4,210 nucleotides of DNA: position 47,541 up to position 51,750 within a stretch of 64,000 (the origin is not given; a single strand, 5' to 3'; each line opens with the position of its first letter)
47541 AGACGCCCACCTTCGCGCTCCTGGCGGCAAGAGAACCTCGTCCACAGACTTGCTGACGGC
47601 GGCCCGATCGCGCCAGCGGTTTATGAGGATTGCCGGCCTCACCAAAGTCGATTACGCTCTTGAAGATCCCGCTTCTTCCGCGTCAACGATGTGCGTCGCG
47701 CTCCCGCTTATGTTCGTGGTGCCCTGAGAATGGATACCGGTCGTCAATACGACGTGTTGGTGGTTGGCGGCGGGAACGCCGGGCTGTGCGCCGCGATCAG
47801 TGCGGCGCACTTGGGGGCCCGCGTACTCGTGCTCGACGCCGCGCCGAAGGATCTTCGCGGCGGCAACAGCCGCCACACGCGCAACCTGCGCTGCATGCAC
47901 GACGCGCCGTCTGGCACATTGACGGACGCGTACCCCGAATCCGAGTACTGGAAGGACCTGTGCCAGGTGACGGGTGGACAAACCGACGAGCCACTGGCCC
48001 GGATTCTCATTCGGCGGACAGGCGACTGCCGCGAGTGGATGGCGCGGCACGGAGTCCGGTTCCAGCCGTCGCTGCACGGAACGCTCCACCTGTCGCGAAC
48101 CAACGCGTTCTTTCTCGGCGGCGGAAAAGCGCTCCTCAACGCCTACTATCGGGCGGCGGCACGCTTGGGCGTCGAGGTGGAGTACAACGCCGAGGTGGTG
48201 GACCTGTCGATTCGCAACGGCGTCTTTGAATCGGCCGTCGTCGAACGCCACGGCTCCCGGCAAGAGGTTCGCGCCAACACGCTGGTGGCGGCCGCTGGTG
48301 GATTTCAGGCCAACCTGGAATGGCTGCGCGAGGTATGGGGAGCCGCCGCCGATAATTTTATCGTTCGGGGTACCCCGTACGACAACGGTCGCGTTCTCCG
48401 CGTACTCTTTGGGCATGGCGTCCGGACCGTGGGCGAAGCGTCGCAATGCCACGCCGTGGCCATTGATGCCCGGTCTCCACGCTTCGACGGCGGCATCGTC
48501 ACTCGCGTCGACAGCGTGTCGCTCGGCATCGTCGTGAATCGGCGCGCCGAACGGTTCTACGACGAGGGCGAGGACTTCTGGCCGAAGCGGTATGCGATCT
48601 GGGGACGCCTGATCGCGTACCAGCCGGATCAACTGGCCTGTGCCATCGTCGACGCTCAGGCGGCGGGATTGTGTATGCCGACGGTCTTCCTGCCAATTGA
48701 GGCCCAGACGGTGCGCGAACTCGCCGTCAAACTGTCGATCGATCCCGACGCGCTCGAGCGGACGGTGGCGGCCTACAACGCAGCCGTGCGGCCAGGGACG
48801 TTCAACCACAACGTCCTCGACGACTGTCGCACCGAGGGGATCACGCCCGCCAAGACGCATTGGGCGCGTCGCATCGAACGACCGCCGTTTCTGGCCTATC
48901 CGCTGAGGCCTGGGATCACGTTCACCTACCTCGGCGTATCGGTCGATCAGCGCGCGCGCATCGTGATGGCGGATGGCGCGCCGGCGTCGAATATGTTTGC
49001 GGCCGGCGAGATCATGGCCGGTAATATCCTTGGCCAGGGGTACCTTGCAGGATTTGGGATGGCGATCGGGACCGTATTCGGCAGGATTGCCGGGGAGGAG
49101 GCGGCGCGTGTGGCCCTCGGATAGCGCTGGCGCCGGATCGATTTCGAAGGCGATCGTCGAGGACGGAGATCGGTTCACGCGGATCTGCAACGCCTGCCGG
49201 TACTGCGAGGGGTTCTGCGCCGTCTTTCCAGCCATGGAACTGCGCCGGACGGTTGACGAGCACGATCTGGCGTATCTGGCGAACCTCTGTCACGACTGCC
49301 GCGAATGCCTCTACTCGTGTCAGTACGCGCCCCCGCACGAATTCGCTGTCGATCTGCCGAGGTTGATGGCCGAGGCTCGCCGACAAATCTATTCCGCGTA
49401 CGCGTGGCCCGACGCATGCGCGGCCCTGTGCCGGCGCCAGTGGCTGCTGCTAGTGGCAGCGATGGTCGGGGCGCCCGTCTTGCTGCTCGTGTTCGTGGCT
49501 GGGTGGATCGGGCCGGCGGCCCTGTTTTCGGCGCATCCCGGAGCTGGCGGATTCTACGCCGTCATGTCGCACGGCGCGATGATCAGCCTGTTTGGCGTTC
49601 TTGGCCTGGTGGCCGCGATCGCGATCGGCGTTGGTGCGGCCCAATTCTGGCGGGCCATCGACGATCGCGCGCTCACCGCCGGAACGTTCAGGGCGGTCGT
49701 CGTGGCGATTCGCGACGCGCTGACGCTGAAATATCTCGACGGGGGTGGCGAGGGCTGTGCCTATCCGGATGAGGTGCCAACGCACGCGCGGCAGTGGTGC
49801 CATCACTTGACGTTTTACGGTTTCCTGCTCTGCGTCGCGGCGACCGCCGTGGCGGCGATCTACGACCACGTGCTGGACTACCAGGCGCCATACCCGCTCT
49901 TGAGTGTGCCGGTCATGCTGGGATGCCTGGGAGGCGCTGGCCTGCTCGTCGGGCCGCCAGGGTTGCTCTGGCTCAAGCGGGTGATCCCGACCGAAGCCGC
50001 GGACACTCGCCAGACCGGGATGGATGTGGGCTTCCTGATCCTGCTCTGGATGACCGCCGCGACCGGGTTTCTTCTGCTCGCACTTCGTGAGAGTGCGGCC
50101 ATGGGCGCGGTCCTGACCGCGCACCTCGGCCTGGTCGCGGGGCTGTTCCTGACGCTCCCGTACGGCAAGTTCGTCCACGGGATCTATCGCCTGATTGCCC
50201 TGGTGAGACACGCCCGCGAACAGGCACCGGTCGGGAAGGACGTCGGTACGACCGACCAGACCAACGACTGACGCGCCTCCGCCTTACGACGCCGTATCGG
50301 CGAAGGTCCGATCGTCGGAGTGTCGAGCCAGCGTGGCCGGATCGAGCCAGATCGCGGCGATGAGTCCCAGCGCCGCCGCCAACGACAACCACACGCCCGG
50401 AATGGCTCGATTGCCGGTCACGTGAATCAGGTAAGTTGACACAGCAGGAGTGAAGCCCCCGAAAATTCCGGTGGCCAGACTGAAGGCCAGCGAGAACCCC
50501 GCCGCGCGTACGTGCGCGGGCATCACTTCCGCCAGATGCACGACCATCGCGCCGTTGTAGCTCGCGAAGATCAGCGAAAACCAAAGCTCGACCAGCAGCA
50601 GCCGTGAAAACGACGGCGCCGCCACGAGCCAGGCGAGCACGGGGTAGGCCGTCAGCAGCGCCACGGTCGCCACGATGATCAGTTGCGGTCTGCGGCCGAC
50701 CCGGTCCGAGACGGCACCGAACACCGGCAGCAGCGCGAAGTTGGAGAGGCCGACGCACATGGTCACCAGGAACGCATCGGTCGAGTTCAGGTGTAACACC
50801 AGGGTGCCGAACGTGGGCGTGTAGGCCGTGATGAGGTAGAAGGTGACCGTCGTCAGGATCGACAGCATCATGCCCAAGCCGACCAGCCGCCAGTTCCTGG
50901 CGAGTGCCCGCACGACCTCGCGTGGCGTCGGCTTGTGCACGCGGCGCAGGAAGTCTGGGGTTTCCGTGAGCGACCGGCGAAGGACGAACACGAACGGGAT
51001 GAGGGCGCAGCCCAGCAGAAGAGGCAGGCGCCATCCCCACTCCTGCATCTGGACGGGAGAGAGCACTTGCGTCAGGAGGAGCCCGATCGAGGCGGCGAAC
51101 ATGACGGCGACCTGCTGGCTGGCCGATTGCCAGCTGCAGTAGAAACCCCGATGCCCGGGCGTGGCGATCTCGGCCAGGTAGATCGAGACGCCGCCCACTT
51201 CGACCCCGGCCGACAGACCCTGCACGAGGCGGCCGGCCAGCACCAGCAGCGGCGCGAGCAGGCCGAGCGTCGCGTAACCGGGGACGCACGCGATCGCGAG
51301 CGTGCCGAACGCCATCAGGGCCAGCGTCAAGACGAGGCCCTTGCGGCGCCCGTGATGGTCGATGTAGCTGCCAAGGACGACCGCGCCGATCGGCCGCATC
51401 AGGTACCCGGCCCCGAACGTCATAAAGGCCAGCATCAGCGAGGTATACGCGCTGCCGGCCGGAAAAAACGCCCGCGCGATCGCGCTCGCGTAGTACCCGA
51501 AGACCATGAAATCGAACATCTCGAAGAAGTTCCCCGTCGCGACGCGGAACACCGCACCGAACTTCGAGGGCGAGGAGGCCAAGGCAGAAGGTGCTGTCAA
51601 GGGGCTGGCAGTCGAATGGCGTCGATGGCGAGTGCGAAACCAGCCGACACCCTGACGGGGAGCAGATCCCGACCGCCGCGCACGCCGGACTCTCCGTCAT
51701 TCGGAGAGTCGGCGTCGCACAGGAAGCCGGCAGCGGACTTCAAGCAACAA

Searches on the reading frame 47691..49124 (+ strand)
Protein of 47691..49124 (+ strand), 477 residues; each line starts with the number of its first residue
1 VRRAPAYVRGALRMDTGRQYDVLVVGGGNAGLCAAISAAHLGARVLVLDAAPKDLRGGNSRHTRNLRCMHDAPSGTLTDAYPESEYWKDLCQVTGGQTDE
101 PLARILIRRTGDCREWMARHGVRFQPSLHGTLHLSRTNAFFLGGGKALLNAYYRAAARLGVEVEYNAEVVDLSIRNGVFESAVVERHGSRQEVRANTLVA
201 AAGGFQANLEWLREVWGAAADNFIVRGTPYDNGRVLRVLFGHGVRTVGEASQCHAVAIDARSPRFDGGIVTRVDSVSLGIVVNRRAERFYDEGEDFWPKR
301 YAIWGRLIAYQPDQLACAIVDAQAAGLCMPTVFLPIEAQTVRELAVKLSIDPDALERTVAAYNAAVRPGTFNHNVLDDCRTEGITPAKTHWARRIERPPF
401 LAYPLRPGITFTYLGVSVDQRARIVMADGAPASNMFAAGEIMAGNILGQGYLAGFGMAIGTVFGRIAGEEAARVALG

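Call 37: search_protein_families(library=pfam, proteins=[window:47691-49124:+], max_evalue=0.001)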
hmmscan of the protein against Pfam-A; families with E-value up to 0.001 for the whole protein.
window:47691-49124:+ (477 aa): 10 families
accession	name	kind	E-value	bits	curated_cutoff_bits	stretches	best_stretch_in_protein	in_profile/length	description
PF00890.30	FAD_binding_2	-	1.2e-36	127.3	20.4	1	21-446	1-403/414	FAD binding domain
PF01266.30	DAO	-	2.4e-13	50.8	27.9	1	21-214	1-212/353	FAD dependent oxidoreductase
PF03486.20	HI0933_like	-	7.8e-12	45.6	50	1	21-53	2-34/244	HI0933-like protein Rossmann domain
PF12831.13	FAD_oxidored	-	8.4e-12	45.5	27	1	21-202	1-144/416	FAD dependent oxidoreductase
PF01494.25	FAD_binding_3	-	4.4e-07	29.9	22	1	20-204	2-159/349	FAD binding domain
PF01262.27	AlaDh_PNT_C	-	6.4e-07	29.5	23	1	21-60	30-69/214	Alanine dehydrogenase/PNT, C-terminal domain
PF07992.20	Pyr_redox_2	-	1.1e-06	28.8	26.1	0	150-217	187-248/291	Pyridine nucleotide-disulphide oxidoreductase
PF13450.12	NAD_binding_8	-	1.1e-05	26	21.9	1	24-90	1-64/68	NAD(P)-binding Rossmann-like domain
PF01134.28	GIDA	-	0.00018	21.2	22.1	1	21-48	1-28/391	Glucose inhibited division protein A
PF13738.12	Pyr_redox_3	-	0.00055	19.7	30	0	21-50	166-195/305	Pyridine nucleotide-disulphide oxidoreductase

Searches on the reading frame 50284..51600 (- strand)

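Call 37: search_protein_families(library=pfam, proteins=[window:50284-51600:-], max_evalue=0.001)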
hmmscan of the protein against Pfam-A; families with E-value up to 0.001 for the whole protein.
window:50284-51600:- (438 aa): 2 families
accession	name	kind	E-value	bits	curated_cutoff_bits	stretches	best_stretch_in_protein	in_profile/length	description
PF07690.21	MFS_1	-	4.8e-32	111.7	33.4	2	21-374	2-337/347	Major Facilitator Superfamily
PF00083.30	Sugar_tr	-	2.4e-30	106.3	22.3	2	19-222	4-202/452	Sugar (and other) transporter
